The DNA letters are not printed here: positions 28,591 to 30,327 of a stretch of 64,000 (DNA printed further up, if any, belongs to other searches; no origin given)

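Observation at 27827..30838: Aminophenol-type ring-cleavage module (AmnB-like, AmnA-like-RidA, kynB) with overlapping genes but no kynureninase, KMO or HAAO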

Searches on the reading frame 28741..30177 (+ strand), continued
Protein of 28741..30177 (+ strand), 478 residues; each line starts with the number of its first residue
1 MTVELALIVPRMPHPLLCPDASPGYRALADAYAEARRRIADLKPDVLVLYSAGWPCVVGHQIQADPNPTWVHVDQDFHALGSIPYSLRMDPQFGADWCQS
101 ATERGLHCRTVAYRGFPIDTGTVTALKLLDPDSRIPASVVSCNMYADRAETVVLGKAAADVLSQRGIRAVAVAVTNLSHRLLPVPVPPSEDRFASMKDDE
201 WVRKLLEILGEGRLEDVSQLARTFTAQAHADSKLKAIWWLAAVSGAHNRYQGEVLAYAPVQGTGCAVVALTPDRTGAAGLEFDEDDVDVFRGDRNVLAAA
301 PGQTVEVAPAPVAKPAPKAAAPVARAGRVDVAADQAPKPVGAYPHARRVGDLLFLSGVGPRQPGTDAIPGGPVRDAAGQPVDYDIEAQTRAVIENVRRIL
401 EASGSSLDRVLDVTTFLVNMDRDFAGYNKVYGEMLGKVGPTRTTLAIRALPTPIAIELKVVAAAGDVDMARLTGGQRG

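Call 19: find_homologous_proteins(query=window:28741-30177:+)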
Query window:28741-30177:+ (478 aa): 3369 proteins with E <= 0.001 among 8000 candidates; the best 120 are listed.
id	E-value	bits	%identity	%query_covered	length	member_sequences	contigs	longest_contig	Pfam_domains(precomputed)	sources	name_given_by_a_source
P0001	1.0e-253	861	81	100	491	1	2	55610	PF01042.27,PF02900.24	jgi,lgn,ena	-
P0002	2.1e-247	840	78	99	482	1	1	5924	PF01042.27,PF02900.24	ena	-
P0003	1.1e-246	837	79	100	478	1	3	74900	PF01042.27,PF02900.24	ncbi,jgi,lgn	jgi:enamine deaminase RidA (YjgF/YER057c/UK114 family)/aromatic ring-opening dioxygenase catalytic s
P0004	1.4e-246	837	78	100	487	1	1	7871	PF01042.27,PF02900.24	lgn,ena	-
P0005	3.8e-245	832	77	100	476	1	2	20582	PF01042.27,PF02900.24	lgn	-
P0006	5.1e-244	829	77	100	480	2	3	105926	PF01042.27,PF02900.24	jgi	-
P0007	5.5e-244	828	76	100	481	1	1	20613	PF01042.27,PF02900.24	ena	-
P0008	9.0e-243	824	78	100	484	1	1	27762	PF01042.27,PF02900.24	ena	-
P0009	4.7e-237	806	77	99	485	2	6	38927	PF01042.27,PF02900.24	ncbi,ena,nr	ncbi:MAG: hypothetical protein CL927_12650 [Deltaproteobacteria bacterium]|nr:hypothetical protein [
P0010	4.2e-221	753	73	97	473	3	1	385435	PF01042.27,PF02900.24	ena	-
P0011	5.7e-218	743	74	97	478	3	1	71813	PF01042.27,PF02900.24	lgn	-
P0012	7.8e-217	739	72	97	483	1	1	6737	PF01042.27,PF02900.24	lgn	-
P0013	6.4e-209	713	63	96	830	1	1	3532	PF01042.27,PF02900.24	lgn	-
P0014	2.2e-207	708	70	100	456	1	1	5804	PF01042.27,PF02900.24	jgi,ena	-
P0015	2.6e-205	701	68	97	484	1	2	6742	PF01042.27,PF02900.24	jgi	jgi:reactive intermediate/imine deaminase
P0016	1.8e-202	692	67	96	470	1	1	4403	PF01042.27,PF02900.24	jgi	jgi:2-aminophenol/2-amino-5-chlorophenol 1,6-dioxygenase alpha subunit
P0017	1.4e-201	689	68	97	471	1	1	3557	PF01042.27,PF02900.24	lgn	-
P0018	4.5e-201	687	68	100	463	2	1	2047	PF01042.27,PF02900.24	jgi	jgi:2-aminomuconate deaminase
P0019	2.7e-200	684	68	97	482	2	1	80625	PF01042.27,PF02900.24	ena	-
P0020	3.5e-200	684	59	96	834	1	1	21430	PF01042.27,PF02900.24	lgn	-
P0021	8.4e-200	683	65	99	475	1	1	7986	PF01042.27,PF02900.24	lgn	-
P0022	2.3e-199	681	66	97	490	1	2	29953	PF01042.27,PF02900.24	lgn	-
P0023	4.6e-199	680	65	97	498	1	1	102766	PF01042.27,PF02900.24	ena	-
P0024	5.7e-199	680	69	97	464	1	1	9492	PF01042.27,PF02900.24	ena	-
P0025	1.4e-198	679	67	97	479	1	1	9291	PF01042.27,PF02900.24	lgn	-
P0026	7.4e-198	676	66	97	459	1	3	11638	PF01042.27,PF02900.24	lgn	-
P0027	9.1e-198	676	66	97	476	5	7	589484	PF01042.27,PF02900.24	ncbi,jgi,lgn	jgi:reactive intermediate/imine deaminase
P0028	2.4e-197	675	66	97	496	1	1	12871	PF01042.27,PF02900.24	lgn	-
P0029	8.1e-197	673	64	97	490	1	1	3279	PF01042.27,PF02900.24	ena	-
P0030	1.2e-196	672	66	97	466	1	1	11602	PF01042.27,PF02900.24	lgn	-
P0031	1.5e-196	672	62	97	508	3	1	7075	PF01042.27,PF02900.24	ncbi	-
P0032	2.0e-196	672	65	97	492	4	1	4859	PF01042.27,PF02900.24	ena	-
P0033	4.8e-196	670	65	98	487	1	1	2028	PF01042.27,PF02900.24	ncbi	-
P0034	7.8e-196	670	64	97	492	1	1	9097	PF01042.27,PF02900.24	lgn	-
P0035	1.1e-195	669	64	97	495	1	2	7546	PF01042.27,PF02900.24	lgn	-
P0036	1.8e-195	669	65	96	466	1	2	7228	PF01042.27,PF02900.24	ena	-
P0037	4.5e-195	667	65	96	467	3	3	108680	PF01042.27,PF02900.24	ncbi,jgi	jgi:2-aminophenol/2-amino-5-chlorophenol 1,6-dioxygenase alpha subunit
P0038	2.1e-194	665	65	96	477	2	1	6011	PF01042.27,PF02900.24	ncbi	-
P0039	7.9e-194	663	66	97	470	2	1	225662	PF01042.27,PF02900.24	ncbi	-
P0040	1.2e-193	663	65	97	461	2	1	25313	PF01042.27,PF02900.24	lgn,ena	-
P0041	1.7e-193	662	63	97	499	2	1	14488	PF01042.27,PF02900.24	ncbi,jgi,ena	jgi:2-aminomuconate deaminase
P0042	2.9e-193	661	65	97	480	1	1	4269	PF01042.27,PF02900.24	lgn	-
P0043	3.5e-193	661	64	97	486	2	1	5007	PF01042.27,PF02900.24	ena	-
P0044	3.6e-193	661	66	96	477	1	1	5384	PF01042.27,PF02900.24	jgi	jgi:2-aminophenol/2-amino-5-chlorophenol 1,6-dioxygenase subunit alpha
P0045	6.8e-193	660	64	97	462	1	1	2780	PF01042.27,PF02900.24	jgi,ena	-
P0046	9.0e-193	660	65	97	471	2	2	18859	PF01042.27,PF02900.24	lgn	-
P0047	9.8e-193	659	66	96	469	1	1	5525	PF01042.27,PF02900.24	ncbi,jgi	ncbi:MAG: 2-aminophenol/2-amino-5-chlorophenol 1,6-dioxygenase alpha subunit [Myxococcota bacterium]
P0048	1.4e-192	659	64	97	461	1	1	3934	PF01042.27,PF02900.24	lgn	-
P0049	3.8e-192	658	64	97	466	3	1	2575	PF01042.27,PF02900.24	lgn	-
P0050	4.2e-192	657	64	97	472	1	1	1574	PF01042.27,PF02900.24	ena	-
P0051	6.0e-192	657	65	96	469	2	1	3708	PF01042.27,PF02900.24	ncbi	-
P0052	2.2e-191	655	65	97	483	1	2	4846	PF01042.27,PF02900.24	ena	-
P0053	3.4e-191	654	62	97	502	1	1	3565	PF01042.27,PF02900.24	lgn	-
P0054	4.5e-191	654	58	96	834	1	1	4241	PF01042.27,PF02900.24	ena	-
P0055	6.3e-191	654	62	97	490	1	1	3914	PF01042.27,PF02900.24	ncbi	ncbi:MAG: hypothetical protein RL071_3665, partial [Pseudomonadota bacterium]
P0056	7.4e-191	653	64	97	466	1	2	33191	PF01042.27,PF02900.24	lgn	-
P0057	7.5e-191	653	64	95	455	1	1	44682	PF01042.27,PF02900.24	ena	-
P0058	1.7e-190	652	63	97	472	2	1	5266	PF01042.27,PF02900.24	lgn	-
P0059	1.0e-189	650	61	97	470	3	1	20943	PF01042.27,PF02900.24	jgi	jgi:2-aminophenol/2-amino-5-chlorophenol 1,6-dioxygenase alpha subunit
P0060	2.7e-189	648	64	95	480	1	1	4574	PF01042.27,PF02900.24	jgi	jgi:2-aminophenol/2-amino-5-chlorophenol 1,6-dioxygenase alpha subunit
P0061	7.4e-189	647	66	96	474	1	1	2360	PF01042.27,PF02900.24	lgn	-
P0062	9.2e-189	646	62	95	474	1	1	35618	PF01042.27,PF02900.24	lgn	-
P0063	4.6e-188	644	62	96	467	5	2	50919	PF01042.27,PF02900.24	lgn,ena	-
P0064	6.2e-188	644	62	95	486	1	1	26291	PF01042.27,PF02900.24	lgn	-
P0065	8.3e-188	643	65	96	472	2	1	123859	PF01042.27,PF02900.24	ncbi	-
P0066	8.8e-188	643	63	97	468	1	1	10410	PF01042.27,PF02900.24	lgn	-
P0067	9.0e-188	643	63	97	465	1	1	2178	PF01042.27,PF02900.24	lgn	-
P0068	3.2e-187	641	60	96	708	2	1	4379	PF01042.27,PF02900.24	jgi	jgi:reactive intermediate/imine deaminase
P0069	3.5e-187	641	64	97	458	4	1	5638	PF01042.27,PF02900.24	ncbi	ncbi:MAG: 2-aminophenol/2-amino-5-chlorophenol 1,6-dioxygenase alpha subunit [Myxococcota bacterium]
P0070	6.9e-187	640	61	98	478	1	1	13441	PF01042.27,PF02900.24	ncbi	ncbi:MAG: Rid family hydrolase [Myxococcota bacterium]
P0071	1.3e-186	639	62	98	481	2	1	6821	PF01042.27,PF02900.24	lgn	-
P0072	1.9e-186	639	63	97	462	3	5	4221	PF01042.27,PF02900.24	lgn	-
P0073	2.4e-186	638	62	96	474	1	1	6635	PF01042.27,PF02900.24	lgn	-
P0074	2.7e-186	638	64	95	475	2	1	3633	PF01042.27,PF02900.24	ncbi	-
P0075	3.6e-186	638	62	95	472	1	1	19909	PF01042.27,PF02900.24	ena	-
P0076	4.8e-186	637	63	98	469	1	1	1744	PF01042.27,PF02900.24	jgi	jgi:reactive intermediate/imine deaminase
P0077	8.0e-186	637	60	96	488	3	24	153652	PF01042.27,PF02900.24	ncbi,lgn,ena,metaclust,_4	metaclust:\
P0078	1.2e-185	636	64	96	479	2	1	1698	PF01042.27,PF02900.24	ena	-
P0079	1.4e-185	636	63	97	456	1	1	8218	PF01042.27,PF02900.24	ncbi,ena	-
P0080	1.6e-185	636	62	97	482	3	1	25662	PF01042.27,PF02900.24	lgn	-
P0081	1.8e-185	636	63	95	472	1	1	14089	PF01042.27,PF02900.24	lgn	-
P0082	7.7e-185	633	60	95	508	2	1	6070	PF01042.27,PF02900.24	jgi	-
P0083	9.0e-185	633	62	96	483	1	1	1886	PF01042.27,PF02900.24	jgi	jgi:2-aminophenol/2-amino-5-chlorophenol 1,6-dioxygenase alpha subunit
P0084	1.8e-184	632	61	97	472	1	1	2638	PF01042.27,PF02900.24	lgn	-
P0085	1.9e-184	632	62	96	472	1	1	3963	PF01042.27,PF02900.24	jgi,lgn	jgi:2-aminophenol/2-amino-5-chlorophenol 1,6-dioxygenase alpha subunit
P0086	3.1e-184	631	64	96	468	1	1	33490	PF01042.27,PF02900.24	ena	-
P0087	3.6e-184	631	60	96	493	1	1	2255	PF01042.27,PF02900.24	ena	-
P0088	3.9e-184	631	63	96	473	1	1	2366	PF01042.27,PF02900.24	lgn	-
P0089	4.4e-184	631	61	97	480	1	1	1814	PF01042.27,PF02900.24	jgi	jgi:2-aminophenol/2-amino-5-chlorophenol 1,6-dioxygenase alpha subunit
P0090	1.1e-183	630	61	97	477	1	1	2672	PF01042.27,PF02900.24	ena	-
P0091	2.1e-183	629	63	97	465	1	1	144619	PF01042.27,PF02900.24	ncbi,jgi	jgi:2-aminophenol/2-amino-5-chlorophenol 1,6-dioxygenase alpha subunit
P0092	2.3e-183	629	63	96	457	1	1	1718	PF01042.27,PF02900.24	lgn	-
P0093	3.1e-183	628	62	96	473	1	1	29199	PF01042.27,PF02900.24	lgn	-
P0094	5.6e-183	627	60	97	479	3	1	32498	PF01042.27,PF02900.24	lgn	-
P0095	7.9e-183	627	62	96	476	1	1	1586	PF01042.27,PF02900.24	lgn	-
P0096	9.8e-183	627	61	96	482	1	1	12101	PF01042.27,PF02900.24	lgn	-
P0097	1.1e-182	626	62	97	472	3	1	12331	PF01042.27,PF02900.24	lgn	-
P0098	1.4e-182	626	63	96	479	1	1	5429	PF01042.27,PF02900.24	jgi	jgi:2-aminophenol/2-amino-5-chlorophenol 1,6-dioxygenase alpha subunit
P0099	1.6e-182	626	63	95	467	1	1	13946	PF01042.27,PF02900.24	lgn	-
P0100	2.3e-182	625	60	97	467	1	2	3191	PF01042.27,PF02900.24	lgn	-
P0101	2.9e-182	625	63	96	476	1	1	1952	PF01042.27,PF02900.24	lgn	-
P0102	3.1e-182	625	60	96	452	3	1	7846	PF01042.27,PF02900.24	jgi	jgi:2-aminophenol/2-amino-5-chlorophenol 1,6-dioxygenase alpha subunit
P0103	3.3e-182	625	63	96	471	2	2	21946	PF01042.27,PF02900.24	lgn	-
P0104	3.7e-182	625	61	96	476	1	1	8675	PF01042.27,PF02900.24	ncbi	-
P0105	3.9e-182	625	65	96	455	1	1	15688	PF01042.27,PF02900.24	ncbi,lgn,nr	ncbi:MAG: hypothetical protein HY722_03860 [Planctomycetes bacterium]|nr:hypothetical protein [Planc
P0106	4.2e-182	624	62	97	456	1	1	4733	PF01042.27,PF02900.24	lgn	-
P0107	4.4e-182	624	62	96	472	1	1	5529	PF01042.27,PF02900.24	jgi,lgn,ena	-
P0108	5.1e-182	624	62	96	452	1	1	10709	PF01042.27,PF02900.24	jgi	jgi:2-aminophenol/2-amino-5-chlorophenol 1,6-dioxygenase alpha subunit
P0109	5.5e-182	624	61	96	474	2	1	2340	PF01042.27,PF02900.24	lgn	-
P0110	6.0e-182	624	62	96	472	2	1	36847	PF01042.27,PF02900.24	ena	-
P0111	7.9e-182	624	64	95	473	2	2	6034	PF01042.27,PF02900.24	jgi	jgi:2-aminophenol/2-amino-5-chlorophenol 1,6-dioxygenase subunit alpha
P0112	8.0e-182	624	61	96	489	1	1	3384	PF01042.27,PF02900.24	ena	-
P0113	8.2e-182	623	61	95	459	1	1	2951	PF01042.27,PF02900.24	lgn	-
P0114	8.3e-182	623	61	96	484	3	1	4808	PF01042.27,PF02900.24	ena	-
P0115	1.3e-181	623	62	96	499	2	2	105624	PF01042.27,PF02900.24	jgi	jgi:2-aminophenol/2-amino-5-chlorophenol 1,6-dioxygenase alpha subunit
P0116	1.3e-181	623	61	96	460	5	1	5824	PF01042.27,PF02900.24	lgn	-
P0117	1.3e-181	623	62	95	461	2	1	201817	PF01042.27,PF02900.24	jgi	-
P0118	1.6e-181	623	60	97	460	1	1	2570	PF01042.27,PF02900.24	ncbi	-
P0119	2.3e-181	622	61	95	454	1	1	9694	PF01042.27,PF02900.24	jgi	jgi:2-aminophenol/2-amino-5-chlorophenol 1,6-dioxygenase alpha subunit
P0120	2.8e-181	622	63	97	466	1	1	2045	PF01042.27,PF02900.24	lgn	-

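Call 22: search_protein_families(library=pfam, proteins=[L009:7445-8893:+, L010:6482-7627:+, L009:4115-4900:+, L010:5100-6485:+, L014:11483-13138:+, L009:4928-6202:-, L011:12938-13756:+, L011:8512-9069:-, L011:4517-5986:+, L011:3341-4507:+], max_evalue=0.001)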
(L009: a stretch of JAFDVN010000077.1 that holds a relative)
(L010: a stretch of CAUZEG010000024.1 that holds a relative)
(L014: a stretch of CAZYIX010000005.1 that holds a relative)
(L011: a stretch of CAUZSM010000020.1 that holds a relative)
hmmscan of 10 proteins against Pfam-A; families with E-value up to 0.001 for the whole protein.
L009:7445-8893:+ (482 aa): 1 family
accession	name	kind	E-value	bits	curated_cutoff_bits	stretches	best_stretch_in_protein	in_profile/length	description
PF00171.27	Aldedh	-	6.9e-175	582.5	23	1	23-477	9-461/461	Aldehyde dehydrogenase family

L010:6482-7627:+ (381 aa): 1 family
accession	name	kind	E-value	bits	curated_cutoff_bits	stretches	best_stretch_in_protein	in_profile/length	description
PF06089.17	Asparaginase_II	-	1e-46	159.9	25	1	44-323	1-294/322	L-asparaginase II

L009:4115-4900:+ (261 aa): 4 families
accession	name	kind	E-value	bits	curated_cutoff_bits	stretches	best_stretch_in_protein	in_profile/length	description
PF13561.12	adh_short_C2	-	1.9e-38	132.8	27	1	14-256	1-234/236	Enoyl-(Acyl carrier protein) reductase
PF00106.31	adh_short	-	1.1e-37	129.8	26.6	1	10-197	3-190/195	short chain dehydrogenase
PF08659.16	KR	-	0.00011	22.7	22.6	1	11-109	4-105/180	KR domain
PF23441.1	SDR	-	0.00083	19.2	27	0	14-256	14-254/258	SDR-like rossmann domain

L010:5100-6485:+ (461 aa): 1 family
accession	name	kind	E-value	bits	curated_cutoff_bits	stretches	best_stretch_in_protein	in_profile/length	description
PF00296.26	Bac_luciferase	-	2.6e-07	30.8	27.9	1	68-232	12-140/314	Luciferase-like monooxygenase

L014:11483-13138:+ (551 aa): 6 families
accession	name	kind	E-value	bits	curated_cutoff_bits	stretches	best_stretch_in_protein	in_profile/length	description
PF13520.12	AA_permease_2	-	1.5e-48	166.3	27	1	28-429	1-402/427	Amino acid permease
PF00324.27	AA_permease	-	2.5e-38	132.4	24.6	1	33-436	2-425/470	Amino acid permease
PF00036.39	EF-hand_1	-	3.3e-06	26.7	25.4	1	519-543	2-26/29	EF hand domain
PF13906.12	AA_permease_C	-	4.9e-06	27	27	1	408-456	1-49/51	C-terminus of AA_permease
PF13499.12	EF-hand_7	-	5.2e-06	27.2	30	1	484-541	5-64/67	EF-hand domain pair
PF13405.12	EF-hand_6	-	8.4e-06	25.5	25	0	519-544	2-27/30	EF-hand domain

L009:4928-6202:- (424 aa): 0 families

L011:12938-13756:+ (272 aa): 2 families
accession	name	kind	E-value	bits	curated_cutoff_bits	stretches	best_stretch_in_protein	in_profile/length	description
PF02548.21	Pantoate_transf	-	2e-115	385.1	28.7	1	9-267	1-259/259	Ketopantoate hydroxymethyltransferase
PF13714.12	PEP_mutase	-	4.8e-05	23.5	31.5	1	17-126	3-109/240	Phosphoenolpyruvate phosphomutase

L011:8512-9069:- (185 aa): 0 families

L011:4517-5986:+ (489 aa): 1 family
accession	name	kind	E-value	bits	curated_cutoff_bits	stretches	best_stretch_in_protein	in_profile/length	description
PF00171.27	Aldedh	-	4.7e-165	550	23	1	29-482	9-459/461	Aldehyde dehydrogenase family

L011:3341-4507:+ (388 aa): 1 family
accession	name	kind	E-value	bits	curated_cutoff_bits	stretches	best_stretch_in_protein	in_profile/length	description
PF06089.17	Asparaginase_II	-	3.3e-43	148.3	25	1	42-321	1-293/322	L-asparaginase II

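Call 30: find_encoding_contigs(protein=P0003, flank=10000, max_places=2)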
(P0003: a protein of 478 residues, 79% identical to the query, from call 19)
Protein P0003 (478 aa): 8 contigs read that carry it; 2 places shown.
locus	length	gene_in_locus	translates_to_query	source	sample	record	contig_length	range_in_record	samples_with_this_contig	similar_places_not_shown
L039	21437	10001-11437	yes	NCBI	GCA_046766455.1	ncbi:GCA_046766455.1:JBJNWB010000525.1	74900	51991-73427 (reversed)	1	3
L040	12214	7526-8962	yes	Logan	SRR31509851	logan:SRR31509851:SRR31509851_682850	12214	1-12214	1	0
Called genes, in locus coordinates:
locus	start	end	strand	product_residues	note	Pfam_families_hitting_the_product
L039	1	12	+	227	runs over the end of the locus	-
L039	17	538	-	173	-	-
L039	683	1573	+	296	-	PF00126:HTH_1, PF03466:LysR_substrate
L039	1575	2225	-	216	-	-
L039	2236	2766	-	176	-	-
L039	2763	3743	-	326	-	-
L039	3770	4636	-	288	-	PF00106:adh_short, PF08659:KR, PF13561:adh_short_C2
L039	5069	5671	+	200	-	PF04116:FA_hydroxylase (weak)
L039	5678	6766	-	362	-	PF01244:Peptidase_M19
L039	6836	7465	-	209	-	PF09335:VTT_dom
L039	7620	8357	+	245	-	-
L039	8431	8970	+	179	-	PF10604:Polyketide_cyc2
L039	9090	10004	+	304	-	PF02900:LigB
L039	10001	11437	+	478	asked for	PF02900:LigB, PF01042:Ribonuc_L-PSP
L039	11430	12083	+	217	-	PF04199:Cyclase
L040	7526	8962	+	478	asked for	PF02900:LigB, PF01042:Ribonuc_L-PSP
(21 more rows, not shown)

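Call 31: find_encoding_contigs(protein=P0027, flank=10000, max_places=2)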
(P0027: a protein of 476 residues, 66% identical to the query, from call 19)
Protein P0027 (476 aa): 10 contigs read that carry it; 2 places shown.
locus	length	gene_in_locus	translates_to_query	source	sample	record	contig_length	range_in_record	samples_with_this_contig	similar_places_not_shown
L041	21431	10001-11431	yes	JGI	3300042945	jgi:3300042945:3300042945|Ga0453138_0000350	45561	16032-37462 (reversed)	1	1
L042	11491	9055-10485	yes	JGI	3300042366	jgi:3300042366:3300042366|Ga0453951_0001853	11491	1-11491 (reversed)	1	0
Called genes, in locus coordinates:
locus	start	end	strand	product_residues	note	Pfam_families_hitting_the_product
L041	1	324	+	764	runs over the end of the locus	PF00069:Pkinase, PF07714:PK_Tyr_Ser-Thr, PF03109:ABC1 (weak)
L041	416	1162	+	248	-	-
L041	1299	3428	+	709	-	PF00082:Peptidase_S8 (weak)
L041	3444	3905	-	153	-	PF13279:4HBT_2, PF03061:4HBT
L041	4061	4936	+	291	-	-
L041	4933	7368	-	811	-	PF00580:UvrD-helicase, PF13245:AAA_19, PF13361:UvrD_C, PF00929:RNase_T, PF13538:UvrD_C_2 (weak)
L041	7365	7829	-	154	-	PF00583:Acetyltransf_1, PF13508:Acetyltransf_7 (weak)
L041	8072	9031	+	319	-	PF04542:Sigma70_r2, PF04545:Sigma70_r4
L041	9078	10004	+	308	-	PF02900:LigB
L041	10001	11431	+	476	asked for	PF02900:LigB, PF01042:Ribonuc_L-PSP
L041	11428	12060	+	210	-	PF04199:Cyclase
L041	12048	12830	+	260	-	-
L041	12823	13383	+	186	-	PF07638:Sigma70_ECF (faint), PF04542:Sigma70_r2, PF08281:Sigma70_r4_2, PF04545:Sigma70_r4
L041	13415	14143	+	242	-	-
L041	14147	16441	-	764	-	PF00069:Pkinase, PF07714:PK_Tyr_Ser-Thr, PF03781:FGE-sulfatase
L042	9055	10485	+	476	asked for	PF02900:LigB, PF01042:Ribonuc_L-PSP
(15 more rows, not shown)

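Call 32: find_encoding_contigs(protein=P0077, flank=10000, max_places=3)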
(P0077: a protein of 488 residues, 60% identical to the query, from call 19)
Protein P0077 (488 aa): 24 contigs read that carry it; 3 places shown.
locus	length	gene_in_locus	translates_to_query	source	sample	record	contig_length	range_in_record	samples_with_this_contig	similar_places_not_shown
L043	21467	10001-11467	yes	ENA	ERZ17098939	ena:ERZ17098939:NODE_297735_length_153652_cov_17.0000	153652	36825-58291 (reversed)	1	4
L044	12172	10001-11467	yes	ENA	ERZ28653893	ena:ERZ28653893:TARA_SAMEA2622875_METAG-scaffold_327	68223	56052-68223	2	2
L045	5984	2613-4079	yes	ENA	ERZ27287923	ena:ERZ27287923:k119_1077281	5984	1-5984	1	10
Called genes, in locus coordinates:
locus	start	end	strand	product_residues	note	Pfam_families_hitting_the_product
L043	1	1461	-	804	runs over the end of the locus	PF07969:Amidohydro_3 (faint), PF01979:Amidohydro_1, PF02412:TSP_3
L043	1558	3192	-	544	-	PF13517:FG-GAP_3 (faint), PF11617:Cu-binding_MopE, PF01839:FG-GAP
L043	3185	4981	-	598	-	PF00082:Peptidase_S8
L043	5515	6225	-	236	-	-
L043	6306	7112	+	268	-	PF01026:TatD_DNase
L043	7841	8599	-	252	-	PF01209:Ubie_methyltran (weak), PF01135:PCMT (weak), PF13489:Methyltransf_23 (weak), PF08241:Methyltransf_11, PF08242:Methyltransf_12, PF13649:Methyltransf_25, PF13847:Methyltransf_31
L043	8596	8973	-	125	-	PF00462:Glutaredoxin (weak)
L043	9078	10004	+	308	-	PF02900:LigB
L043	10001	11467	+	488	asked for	PF02900:LigB, PF01042:Ribonuc_L-PSP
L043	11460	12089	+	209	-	PF04199:Cyclase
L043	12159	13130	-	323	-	PF01548:DEDD_Tnp_IS110, PF02371:Transposase_20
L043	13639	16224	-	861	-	PF00912:Transgly, PF00905:Transpeptidase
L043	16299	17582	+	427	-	-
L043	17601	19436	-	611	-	PF24796:WDR55 (faint), PF23414:Beta-prop_EML_2 (faint), PF24814:WD40_Prp19 (faint), PF12894:ANAPC4_WD40 (faint), PF23381:Beta-prop_IFT122_1st (weak), PF25173:Beta-prop_WDR3_1st (faint), PF25174:Beta-prop_THOC3, PF25175:Beta-prop_WDR5 (faint)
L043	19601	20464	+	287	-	PF00480:ROK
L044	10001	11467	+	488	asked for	PF02900:LigB, PF01042:Ribonuc_L-PSP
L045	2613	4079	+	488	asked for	PF02900:LigB, PF01042:Ribonuc_L-PSP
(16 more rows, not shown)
